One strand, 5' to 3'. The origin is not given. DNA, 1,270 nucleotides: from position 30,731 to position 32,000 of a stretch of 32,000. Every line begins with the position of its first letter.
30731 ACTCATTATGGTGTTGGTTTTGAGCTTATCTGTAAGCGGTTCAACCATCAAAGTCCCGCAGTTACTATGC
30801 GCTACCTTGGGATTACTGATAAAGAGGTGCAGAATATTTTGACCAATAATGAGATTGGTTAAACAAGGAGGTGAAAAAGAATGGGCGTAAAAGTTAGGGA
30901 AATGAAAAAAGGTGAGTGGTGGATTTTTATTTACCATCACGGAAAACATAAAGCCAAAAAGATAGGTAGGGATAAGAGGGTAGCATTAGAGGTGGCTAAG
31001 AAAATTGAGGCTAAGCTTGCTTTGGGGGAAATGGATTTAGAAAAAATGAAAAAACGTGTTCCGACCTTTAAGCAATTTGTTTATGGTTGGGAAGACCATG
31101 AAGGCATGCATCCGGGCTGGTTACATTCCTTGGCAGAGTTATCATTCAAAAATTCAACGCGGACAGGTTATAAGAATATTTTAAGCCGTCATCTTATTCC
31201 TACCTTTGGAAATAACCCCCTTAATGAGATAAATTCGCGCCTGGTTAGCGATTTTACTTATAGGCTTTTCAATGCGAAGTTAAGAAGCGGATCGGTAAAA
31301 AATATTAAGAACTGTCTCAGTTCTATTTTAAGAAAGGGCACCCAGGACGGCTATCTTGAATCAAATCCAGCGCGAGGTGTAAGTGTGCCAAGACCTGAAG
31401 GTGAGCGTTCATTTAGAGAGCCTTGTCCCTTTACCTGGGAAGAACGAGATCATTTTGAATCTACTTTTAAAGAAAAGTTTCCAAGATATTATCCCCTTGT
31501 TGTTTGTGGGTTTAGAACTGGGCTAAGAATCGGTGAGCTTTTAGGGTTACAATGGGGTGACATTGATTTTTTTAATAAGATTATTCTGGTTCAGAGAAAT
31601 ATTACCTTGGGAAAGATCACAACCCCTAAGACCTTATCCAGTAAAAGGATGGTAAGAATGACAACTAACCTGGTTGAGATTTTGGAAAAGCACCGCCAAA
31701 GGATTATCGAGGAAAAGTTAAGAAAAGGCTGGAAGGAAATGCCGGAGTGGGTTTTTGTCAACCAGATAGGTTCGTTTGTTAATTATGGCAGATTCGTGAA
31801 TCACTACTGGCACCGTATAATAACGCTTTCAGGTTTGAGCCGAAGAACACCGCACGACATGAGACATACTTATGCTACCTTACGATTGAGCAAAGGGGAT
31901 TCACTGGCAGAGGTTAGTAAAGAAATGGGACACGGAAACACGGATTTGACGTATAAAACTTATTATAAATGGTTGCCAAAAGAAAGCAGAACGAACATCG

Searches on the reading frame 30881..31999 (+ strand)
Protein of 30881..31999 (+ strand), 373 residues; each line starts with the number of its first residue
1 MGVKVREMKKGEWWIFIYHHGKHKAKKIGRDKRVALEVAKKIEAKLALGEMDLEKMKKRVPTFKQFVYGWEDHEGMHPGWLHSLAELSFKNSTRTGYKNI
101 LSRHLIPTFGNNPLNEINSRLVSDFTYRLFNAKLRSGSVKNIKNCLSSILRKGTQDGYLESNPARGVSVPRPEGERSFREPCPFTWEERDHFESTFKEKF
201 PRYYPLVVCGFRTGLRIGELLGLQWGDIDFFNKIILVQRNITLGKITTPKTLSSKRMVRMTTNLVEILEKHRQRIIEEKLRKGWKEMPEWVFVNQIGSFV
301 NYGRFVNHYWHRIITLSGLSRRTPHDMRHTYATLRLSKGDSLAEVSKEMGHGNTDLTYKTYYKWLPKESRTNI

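Call 27: search_protein_families(library=pfam, proteins=[window:30881-31999:+], max_evalue=0.001)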
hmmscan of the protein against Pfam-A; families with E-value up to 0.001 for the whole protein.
window:30881-31999:+ (373 aa): 3 families
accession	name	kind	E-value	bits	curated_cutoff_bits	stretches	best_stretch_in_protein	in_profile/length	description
PF00589.27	Phage_integrase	-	2e-19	70.5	27.1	1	211-363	32-167/172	Phage integrase family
PF14659.12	Phage_int_SAM_3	-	4.3e-06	27.3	22.6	1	80-125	9-53/58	Phage integrase, N-terminal SAM-like domain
PF22022.2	Phage_int_M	-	0.00021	21.9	27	1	87-165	14-91/96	Phage integrase central domain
